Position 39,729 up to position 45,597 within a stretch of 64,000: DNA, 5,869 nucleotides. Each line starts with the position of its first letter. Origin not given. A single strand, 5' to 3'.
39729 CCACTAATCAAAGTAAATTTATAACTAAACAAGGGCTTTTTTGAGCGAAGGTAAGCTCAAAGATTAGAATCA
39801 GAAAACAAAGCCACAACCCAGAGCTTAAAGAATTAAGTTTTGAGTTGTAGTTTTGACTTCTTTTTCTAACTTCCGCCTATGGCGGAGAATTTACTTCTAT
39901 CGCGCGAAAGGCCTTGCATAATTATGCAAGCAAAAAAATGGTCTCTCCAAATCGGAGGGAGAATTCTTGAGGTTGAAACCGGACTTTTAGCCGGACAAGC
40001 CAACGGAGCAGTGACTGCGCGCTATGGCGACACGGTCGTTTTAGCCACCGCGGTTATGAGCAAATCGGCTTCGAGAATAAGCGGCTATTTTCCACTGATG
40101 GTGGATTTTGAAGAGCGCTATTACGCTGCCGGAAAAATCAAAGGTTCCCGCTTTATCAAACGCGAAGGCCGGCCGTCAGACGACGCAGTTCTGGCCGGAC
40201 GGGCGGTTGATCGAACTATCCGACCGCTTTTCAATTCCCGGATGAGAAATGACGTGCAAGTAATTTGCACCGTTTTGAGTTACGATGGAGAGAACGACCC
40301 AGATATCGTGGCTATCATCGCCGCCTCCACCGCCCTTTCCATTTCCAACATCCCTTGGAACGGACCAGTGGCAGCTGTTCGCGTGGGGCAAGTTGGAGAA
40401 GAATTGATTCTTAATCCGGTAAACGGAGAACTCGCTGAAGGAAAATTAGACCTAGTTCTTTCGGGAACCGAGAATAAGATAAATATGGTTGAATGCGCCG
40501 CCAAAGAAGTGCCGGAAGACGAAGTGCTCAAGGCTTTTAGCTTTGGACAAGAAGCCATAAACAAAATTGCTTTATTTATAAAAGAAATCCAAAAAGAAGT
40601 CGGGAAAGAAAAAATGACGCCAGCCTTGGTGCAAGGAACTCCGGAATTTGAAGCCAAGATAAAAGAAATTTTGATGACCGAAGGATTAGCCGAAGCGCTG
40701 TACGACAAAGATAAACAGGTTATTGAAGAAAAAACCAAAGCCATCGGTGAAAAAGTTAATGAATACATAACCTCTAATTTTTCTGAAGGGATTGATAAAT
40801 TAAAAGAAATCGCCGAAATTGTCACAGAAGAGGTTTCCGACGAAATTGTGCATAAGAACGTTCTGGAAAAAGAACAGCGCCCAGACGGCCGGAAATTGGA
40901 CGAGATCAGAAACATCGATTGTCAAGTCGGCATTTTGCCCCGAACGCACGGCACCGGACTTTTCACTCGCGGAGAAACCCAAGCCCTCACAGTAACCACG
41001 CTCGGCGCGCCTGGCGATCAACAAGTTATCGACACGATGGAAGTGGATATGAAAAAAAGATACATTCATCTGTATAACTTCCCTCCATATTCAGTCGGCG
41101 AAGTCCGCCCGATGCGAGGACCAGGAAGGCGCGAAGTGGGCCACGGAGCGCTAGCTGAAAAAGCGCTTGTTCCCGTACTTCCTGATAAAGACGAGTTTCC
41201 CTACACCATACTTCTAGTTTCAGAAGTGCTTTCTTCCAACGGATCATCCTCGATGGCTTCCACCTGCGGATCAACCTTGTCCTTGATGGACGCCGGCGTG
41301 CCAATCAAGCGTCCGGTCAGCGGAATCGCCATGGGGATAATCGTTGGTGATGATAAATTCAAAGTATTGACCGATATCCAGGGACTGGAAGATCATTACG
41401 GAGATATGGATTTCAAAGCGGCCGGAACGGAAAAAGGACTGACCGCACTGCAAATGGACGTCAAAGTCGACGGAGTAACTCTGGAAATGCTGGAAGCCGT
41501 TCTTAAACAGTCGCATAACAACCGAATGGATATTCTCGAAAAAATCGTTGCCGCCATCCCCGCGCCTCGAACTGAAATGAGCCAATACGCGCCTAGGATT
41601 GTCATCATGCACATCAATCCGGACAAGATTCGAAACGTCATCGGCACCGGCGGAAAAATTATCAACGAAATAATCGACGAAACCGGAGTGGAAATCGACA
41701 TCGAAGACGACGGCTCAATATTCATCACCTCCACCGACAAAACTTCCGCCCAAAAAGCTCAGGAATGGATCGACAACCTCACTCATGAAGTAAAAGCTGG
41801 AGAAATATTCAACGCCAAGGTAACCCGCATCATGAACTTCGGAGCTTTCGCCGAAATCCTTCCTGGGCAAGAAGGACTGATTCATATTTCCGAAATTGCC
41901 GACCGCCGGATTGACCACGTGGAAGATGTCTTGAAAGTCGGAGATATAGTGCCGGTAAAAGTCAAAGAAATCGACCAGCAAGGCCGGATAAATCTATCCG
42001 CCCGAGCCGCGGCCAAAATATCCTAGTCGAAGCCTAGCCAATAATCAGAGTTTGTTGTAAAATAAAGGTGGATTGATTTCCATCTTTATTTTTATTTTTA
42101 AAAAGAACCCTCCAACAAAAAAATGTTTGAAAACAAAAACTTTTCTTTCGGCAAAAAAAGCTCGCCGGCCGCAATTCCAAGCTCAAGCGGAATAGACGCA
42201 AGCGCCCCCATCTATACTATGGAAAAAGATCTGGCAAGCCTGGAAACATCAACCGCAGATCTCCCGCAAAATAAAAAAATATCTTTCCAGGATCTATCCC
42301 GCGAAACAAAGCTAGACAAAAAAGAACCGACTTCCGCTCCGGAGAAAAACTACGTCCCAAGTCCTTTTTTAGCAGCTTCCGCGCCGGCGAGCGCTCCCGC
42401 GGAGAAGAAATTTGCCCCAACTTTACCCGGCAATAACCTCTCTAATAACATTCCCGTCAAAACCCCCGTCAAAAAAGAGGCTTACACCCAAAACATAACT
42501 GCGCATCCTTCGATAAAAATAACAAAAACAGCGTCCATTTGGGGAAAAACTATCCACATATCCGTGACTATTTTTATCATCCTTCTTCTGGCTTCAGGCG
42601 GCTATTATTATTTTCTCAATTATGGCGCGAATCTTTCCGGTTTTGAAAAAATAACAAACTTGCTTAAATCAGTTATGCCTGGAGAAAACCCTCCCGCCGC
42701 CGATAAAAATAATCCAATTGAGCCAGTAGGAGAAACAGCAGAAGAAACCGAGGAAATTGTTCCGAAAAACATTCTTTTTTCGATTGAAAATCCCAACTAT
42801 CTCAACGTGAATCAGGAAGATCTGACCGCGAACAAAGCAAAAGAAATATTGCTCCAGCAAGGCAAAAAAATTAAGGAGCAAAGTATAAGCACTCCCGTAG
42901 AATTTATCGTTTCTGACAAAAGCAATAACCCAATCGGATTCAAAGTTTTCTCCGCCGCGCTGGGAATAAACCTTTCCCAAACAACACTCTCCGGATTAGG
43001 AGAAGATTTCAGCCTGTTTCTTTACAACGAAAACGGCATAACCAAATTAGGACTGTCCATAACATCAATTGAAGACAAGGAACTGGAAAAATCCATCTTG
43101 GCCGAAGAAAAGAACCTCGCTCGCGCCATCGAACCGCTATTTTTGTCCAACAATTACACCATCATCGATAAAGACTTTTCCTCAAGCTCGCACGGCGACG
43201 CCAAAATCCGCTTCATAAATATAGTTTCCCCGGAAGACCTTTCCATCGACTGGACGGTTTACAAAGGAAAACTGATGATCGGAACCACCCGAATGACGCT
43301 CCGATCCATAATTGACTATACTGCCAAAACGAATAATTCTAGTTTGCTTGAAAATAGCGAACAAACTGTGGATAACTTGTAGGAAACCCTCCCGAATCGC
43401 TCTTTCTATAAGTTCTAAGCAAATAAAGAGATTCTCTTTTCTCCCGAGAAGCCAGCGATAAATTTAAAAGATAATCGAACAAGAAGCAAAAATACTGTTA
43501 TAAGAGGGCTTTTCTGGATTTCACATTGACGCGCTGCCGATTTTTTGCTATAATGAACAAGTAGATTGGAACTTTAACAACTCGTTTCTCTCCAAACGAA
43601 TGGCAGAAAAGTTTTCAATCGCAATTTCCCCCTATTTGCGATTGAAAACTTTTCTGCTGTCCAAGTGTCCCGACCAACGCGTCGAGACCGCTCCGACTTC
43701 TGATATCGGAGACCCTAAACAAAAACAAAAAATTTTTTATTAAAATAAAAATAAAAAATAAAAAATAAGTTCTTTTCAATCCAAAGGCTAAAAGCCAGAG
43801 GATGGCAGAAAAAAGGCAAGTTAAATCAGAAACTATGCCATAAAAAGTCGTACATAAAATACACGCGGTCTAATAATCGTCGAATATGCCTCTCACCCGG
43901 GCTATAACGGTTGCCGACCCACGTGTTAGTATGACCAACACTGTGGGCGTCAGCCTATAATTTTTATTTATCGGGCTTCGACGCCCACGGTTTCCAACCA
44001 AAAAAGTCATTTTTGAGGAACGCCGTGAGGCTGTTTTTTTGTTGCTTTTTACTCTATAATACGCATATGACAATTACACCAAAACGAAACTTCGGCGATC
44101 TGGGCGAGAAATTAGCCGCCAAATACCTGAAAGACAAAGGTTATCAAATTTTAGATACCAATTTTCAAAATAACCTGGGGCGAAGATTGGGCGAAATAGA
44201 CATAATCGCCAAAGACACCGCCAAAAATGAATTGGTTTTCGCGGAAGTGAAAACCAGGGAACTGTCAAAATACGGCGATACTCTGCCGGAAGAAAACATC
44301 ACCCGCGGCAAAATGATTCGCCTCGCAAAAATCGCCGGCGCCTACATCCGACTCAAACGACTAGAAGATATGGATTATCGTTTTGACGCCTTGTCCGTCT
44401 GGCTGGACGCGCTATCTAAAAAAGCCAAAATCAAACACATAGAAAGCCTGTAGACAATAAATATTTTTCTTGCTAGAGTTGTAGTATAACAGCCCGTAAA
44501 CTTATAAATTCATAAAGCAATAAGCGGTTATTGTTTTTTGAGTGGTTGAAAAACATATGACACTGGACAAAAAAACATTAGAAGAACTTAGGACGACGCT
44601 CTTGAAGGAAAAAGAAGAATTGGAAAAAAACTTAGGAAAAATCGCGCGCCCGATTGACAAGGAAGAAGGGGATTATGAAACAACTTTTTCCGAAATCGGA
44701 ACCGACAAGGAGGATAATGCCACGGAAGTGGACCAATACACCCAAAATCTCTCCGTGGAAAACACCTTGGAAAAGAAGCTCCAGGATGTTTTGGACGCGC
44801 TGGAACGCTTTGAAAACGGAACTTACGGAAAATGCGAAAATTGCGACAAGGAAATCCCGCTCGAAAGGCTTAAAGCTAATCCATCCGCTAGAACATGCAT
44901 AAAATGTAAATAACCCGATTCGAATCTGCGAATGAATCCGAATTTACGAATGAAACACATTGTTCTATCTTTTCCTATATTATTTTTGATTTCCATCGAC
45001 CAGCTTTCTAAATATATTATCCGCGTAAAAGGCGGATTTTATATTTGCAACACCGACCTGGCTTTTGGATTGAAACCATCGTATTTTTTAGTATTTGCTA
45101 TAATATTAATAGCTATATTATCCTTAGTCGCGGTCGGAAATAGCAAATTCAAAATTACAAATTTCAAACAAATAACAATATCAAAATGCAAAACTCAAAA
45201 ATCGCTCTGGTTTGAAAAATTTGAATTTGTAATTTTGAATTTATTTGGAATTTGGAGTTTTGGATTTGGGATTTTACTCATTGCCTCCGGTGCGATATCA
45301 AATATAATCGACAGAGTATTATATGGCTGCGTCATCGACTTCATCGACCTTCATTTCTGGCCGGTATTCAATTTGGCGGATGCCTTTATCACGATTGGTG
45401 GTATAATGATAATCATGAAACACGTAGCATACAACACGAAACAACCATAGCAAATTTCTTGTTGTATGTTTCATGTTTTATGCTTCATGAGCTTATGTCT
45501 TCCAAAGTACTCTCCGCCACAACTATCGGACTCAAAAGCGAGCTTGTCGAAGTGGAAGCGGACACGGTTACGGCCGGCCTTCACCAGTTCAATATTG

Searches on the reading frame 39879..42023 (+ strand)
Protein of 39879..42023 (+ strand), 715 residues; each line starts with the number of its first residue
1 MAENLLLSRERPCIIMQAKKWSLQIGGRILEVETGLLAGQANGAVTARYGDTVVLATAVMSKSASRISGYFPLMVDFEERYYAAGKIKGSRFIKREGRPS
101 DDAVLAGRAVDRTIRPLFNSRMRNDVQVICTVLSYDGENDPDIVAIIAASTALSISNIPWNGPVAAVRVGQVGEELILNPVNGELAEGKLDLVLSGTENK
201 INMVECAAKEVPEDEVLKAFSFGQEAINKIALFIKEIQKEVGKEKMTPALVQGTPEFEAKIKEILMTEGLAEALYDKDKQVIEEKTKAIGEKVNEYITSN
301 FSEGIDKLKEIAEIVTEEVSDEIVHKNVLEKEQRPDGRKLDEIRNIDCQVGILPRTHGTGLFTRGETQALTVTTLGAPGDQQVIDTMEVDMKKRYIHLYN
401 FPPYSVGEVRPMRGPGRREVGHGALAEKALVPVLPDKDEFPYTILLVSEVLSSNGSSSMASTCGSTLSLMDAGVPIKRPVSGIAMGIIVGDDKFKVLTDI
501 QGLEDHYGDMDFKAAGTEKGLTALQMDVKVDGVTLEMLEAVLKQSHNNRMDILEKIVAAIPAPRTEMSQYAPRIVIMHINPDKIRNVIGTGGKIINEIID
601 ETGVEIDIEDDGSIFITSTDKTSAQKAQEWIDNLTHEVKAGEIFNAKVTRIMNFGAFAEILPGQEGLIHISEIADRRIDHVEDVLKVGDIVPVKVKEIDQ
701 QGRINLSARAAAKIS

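Call 75: search_protein_families(library=pfam, proteins=[window:39879-42023:+], max_evalue=0.001)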
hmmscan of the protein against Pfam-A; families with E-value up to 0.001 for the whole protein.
window:39879-42023:+ (715 aa): 6 families
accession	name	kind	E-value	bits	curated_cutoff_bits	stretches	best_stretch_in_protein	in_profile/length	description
PF01138.27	RNase_PH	-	1.1e-51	175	25.5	2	28-159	3-130/130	3' exoribonuclease family, domain 1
PF00575.29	S1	-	9.9e-22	77.6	22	1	638-709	2-74/74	S1 RNA binding domain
PF03725.20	RNase_PH_C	-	5.6e-18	65.1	20.8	1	162-226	1-67/67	3' exoribonuclease family, domain 2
PF00013.35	KH_1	-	6.4e-11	42.3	21.5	1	575-632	2-65/66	KH domain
PF03726.19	PNPase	-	2.1e-06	28.5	24.6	1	258-339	3-81/81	Polyribonucleotide nucleotidyltransferase, RNA binding domain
PF22675.2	KH-I_KHDC4-BBP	-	0.00099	19.4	30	0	584-623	8-47/76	KHDC4/BBP-like, KH-domain type I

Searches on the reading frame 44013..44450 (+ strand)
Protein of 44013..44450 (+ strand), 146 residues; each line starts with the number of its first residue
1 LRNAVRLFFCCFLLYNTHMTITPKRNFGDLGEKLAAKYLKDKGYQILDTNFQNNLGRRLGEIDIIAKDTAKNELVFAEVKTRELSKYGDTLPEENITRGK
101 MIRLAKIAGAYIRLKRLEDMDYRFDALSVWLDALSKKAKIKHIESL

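Call 75: search_protein_families(library=pfam, proteins=[window:44013-44450:+], max_evalue=0.001)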
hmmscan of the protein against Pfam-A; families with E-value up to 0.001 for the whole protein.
window:44013-44450:+ (146 aa): 1 family
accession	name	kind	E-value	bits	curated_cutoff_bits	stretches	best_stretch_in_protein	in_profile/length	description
PF02021.23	UPF0102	-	8.7e-23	80.9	23.6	1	31-129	1-80/80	Uncharacterised protein family UPF0102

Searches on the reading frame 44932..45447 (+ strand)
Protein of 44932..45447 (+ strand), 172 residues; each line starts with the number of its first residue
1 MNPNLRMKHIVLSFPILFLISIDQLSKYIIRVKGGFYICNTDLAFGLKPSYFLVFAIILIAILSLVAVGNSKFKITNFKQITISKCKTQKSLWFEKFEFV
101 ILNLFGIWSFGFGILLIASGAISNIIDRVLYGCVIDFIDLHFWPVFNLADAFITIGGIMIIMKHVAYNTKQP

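Call 75: search_protein_families(library=pfam, proteins=[window:44932-45447:+], max_evalue=0.001)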
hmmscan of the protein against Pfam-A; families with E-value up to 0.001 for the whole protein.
window:44932-45447:+ (172 aa): 1 family
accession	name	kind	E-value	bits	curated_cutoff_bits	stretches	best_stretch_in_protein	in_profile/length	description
PF01252.23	Peptidase_A8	-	1.8e-17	64.3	25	1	16-163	2-139/142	Signal peptidase (SPase) II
